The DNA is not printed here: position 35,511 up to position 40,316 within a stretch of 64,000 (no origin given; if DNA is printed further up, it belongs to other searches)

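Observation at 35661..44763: Two paralogous 7TM-RGS receptors flank the RSAD1 gene; one carries an adhesion-GPCR-type EGF/GPS ectodomain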

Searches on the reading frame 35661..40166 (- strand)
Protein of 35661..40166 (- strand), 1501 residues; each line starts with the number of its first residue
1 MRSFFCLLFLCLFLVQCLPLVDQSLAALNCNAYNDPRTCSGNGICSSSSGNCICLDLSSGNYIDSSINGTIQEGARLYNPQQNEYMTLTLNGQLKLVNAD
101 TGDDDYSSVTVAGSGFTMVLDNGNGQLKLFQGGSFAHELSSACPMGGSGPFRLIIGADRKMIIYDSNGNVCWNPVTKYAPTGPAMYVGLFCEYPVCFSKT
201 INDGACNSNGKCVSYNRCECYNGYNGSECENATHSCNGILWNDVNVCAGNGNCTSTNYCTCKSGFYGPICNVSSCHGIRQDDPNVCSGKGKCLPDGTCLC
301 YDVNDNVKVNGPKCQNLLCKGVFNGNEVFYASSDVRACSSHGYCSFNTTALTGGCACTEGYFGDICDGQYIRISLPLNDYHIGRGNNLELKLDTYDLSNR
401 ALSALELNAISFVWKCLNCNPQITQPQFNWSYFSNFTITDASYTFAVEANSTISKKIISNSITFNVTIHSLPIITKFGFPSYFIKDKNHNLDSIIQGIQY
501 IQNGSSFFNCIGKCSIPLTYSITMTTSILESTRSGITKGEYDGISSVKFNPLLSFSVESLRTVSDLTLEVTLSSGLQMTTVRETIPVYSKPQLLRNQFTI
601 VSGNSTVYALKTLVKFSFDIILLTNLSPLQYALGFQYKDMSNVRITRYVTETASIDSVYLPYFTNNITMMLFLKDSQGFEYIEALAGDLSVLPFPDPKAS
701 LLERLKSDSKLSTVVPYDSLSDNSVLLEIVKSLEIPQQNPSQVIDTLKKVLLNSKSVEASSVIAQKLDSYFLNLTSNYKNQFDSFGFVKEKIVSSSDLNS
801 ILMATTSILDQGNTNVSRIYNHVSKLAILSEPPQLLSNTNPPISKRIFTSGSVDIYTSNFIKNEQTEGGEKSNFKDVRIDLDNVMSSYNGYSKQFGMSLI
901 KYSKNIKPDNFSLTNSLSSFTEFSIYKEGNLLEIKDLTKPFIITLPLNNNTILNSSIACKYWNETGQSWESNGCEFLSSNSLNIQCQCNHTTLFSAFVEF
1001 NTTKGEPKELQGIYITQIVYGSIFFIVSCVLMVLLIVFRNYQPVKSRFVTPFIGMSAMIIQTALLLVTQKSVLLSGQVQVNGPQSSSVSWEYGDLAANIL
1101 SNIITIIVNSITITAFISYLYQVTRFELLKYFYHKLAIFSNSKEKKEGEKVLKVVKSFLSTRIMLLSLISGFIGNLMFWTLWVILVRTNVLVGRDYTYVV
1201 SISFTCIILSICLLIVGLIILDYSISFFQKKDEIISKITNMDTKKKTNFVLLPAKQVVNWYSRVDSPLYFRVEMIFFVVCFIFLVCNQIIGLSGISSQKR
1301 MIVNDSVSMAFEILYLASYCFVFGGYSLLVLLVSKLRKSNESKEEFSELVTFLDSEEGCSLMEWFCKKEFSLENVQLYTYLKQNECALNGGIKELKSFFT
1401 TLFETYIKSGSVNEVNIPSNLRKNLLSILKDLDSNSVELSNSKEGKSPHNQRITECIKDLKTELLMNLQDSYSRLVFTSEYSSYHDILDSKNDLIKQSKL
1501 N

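Call 3: search_protein_families(library=pfam, proteins=[window:35661-40166:-], max_evalue=1)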
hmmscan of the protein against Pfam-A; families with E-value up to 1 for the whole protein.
window:35661-40166:- (1501 aa): 6 families
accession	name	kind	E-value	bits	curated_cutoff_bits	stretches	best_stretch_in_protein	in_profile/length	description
PF23106.1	EGF_Teneurin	-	1.4e-11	44.7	24.3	3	203-232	2-30/30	Teneurin-like EGF domain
PF01825.27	GPS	-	5.7e-08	33.6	22.5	1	958-995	2-43/45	GPCR proteolysis site, GPS, motif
PF25024.1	EGF_TEN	-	1.4e-07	31.8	65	1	198-369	26-191/234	Teneurin EGF domain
PF07974.19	EGF_2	-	3.1e-07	31.1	22.1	3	245-270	6-32/32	EGF-like domain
PF00615.24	RGS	-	3.4e-06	27.9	23.9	1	1352-1440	5-83/117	Regulator of G protein signaling domain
PF12290.13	DUF3802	-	0.074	13.9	26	1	1127-1166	10-49/111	Protein of unknown function (DUF3802)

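Call 5: search_solved_structures(query=window:35661-40166:-, max_evalue=1, show_alignments=2)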
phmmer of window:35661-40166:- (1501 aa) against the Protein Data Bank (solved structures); distinct sequences matched with E-value up to 1: 13.
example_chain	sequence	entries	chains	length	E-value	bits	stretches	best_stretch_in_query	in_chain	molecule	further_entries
8vy2_A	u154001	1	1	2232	0.00089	19.9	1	923-998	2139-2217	Cadherin EGF LAG seven-pass G-type receptor 1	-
8jmt_A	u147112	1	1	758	0.018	15.6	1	938-1042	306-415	Adhesion G protein-coupled receptor L3,Soluble cytochrome b562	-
6vhh_B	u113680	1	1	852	0.074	13.6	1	938-998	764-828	Adhesion G protein-coupled receptor L3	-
3c7k_B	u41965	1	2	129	0.11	12.9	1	1352-1427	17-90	Regulator of G-protein signaling 16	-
3c7l_A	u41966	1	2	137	0.13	12.7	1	1352-1427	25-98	Regulator of G-protein signaling 16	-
1xd5_A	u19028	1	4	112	0.2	12.1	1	97-175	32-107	antifungal protein GAFP-1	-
8ikj_R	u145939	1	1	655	0.21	12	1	957-1036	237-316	Adhesion G protein-coupled receptor E5,Soluble cytochrome b562,Adhesion G protein-coupled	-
5mwb_A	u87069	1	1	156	0.35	11.3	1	214-274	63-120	Neurogenic locus notch homolog protein 2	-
7ehg_A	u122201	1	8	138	0.45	11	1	112-189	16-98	MiXBM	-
7b96_A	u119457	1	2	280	0.52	10.7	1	107-173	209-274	Isoform 2 of Tripartite motif-containing protein 2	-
7qrv_A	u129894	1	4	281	0.52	10.7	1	107-173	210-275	Tripartite motif-containing protein 2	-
5wb7_E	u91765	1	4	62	0.61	10.5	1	330-378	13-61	Proepiregulin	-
1g1q_A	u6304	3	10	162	0.72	10.3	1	180-231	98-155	P-SELECTIN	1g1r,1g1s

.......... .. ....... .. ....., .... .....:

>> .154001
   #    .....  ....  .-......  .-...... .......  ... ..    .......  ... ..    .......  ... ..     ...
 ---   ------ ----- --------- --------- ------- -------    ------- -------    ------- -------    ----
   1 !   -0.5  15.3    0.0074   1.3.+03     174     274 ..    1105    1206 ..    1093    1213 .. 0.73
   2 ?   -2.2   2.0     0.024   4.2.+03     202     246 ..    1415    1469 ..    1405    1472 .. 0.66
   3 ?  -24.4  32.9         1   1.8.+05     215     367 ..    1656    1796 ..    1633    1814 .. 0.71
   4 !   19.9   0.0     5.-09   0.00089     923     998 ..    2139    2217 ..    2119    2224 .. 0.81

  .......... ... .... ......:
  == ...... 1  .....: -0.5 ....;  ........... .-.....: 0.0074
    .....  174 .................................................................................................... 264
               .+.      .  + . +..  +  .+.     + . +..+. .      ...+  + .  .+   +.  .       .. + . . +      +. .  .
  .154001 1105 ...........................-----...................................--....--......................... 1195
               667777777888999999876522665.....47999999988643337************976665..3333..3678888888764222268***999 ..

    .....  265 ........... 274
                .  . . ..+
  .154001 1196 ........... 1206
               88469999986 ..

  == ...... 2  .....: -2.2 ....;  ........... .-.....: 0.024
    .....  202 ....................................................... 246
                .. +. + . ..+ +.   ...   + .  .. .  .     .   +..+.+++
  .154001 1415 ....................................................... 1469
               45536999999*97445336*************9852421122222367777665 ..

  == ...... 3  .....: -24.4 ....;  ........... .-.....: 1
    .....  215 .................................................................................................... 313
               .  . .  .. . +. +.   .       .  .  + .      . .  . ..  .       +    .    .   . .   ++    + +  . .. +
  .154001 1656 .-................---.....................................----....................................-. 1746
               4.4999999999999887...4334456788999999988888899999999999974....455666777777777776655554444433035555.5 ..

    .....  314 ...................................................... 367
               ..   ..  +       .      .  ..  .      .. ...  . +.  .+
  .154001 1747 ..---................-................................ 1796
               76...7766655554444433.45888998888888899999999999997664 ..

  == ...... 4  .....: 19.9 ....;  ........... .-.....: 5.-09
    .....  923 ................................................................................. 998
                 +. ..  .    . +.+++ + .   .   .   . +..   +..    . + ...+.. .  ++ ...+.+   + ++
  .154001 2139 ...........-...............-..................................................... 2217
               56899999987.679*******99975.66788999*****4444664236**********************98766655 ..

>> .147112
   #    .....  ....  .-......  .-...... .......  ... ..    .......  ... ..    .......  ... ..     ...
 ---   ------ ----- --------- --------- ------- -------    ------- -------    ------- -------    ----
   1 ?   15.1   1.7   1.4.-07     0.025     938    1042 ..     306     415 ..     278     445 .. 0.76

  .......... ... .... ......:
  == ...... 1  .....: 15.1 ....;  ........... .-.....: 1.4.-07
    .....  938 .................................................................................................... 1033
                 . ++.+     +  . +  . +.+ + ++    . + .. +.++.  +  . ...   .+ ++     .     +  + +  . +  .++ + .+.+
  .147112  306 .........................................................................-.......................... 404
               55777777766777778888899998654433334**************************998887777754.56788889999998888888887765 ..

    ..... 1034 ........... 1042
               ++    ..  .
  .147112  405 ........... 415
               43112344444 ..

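Call 7: find_encoding_contigs(protein=window:35661-40166:-, flank=3000, max_places=3)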
Protein window:35661-40166:- (1501 aa): no gene with exactly this product is on record in the collection.

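Call 8: find_homologous_proteins(query=window:35661-40166:-, max_evalue=0.001)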
Query window:35661-40166:- (1501 aa): 22 proteins with E <= 0.001 among 8000 candidates.
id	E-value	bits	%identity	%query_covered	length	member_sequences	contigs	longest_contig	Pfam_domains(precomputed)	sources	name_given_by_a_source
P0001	2.2e-243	829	35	89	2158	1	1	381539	PF00615.25,PF07974.20,PF25024.1,PF01436.28,PF23301.2,PF21795.4,PF25021.2,PF23106.2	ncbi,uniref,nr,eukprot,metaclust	ncbi:predicted protein [Naegleria gruberi]|uniref:Predicted protein n=1 Tax=Naegleria gruberi TaxID=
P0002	9.2e-177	608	27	97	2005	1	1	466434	PF07974.20,PF25024.1,PF00008.34,PF23301.2,PF21795.4,PF02010.22,PF23106.2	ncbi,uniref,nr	ncbi:hypothetical protein C9374_008704 [Naegleria lovaniensis]|uniref:Uncharacterized protein n=1 Ta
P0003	8.1e-124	433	24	40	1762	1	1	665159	PF25820.2,PF07974.20,PF25024.1,PF23301.2,PF23106.2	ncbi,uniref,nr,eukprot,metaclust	ncbi:predicted protein [Naegleria gruberi]|uniref:Predicted protein n=1 Tax=Naegleria gruberi TaxID=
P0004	4.6e-83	298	40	12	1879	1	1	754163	PF21700.4,PF07974.20,PF24684.2,PF25024.1,PF01436.28,PF23301.2,PF25021.2,PF08450.19,PF23106.2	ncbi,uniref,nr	ncbi:hypothetical protein C9374_014632 [Naegleria lovaniensis]|uniref:EGF-like domain-containing pro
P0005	2.5e-77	279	34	12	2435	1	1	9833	PF22352.3,PF13540.13,PF07974.20,PF25024.1,PF23301.2,PF02010.22,PF23106.2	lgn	-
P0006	1.8e-75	273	40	11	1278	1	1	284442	PF07974.20,PF25024.1,PF01436.28,PF23301.2,PF21795.4,PF25021.2,PF23106.2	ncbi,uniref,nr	ncbi:hypothetical protein C9374_010972 [Naegleria lovaniensis]|uniref:EGF-like domain-containing pro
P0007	7.1e-65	237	34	13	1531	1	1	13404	PF07974.20,PF25024.1,PF23301.2,PF23106.2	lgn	-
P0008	2.2e-63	232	35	13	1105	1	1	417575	PF07974.20,PF25024.1,PF23301.2,PF23106.2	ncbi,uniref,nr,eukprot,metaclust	ncbi:hypothetical protein NAEGRDRAFT_49505 [Naegleria gruberi]|uniref:EGF-like domain-containing pro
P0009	8.4e-62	227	35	13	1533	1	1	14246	PF21700.4,PF07974.20,PF25024.1,PF00008.34,PF23301.2,PF21795.4,PF23106.2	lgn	-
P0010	4.7e-52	195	39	12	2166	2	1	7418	PF07714.24,PF00069.32,PF07974.20,PF25024.1,PF01436.28,PF23301.2,PF25021.2,PF23106.2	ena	-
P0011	1.8e-47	180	37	12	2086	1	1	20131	PF07974.20,PF25024.1,PF05345.19,PF23301.2,PF02010.22,PF23106.2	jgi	jgi:hypothetical protein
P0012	1.2e-42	164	34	14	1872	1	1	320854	PF07974.20,PF25024.1,PF23301.2,PF23106.2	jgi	jgi:Na+-transporting methylmalonyl-CoA/oxaloacetate decarboxylase gamma subunit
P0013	2.4e-42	163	36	10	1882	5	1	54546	PF00415.25,PF13540.13,PF07974.20,PF25024.1,PF25384.2,PF23301.2,PF23106.2,PF25390.2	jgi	jgi:alpha-tubulin suppressor-like RCC1 family protein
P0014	3.4e-35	139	33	12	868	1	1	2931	PF07714.24,PF00069.32,PF07974.20,PF25024.1,PF23301.2,PF21795.4,PF23105.2,PF23106.2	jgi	jgi:hypothetical protein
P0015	5.6e-30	122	32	12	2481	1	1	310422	PF07974.20,PF25024.1,PF23301.2,PF02010.22,PF23106.2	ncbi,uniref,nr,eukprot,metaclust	ncbi:predicted protein [Naegleria gruberi]|uniref:Predicted protein n=1 Tax=Naegleria gruberi TaxID=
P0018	3.9e-23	99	35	9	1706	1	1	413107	PF07974.20,PF25024.1,PF23301.2,PF02010.22,PF23106.2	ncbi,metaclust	ncbi:predicted protein, partial [Naegleria gruberi]|metaclust:status=active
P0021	1.2e-12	64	35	13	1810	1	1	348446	PF07974.20,PF25024.1,PF23301.2,PF02010.22,PF23106.2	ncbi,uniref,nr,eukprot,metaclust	ncbi:predicted protein [Naegleria gruberi]|uniref:Predicted protein n=1 Tax=Naegleria gruberi TaxID=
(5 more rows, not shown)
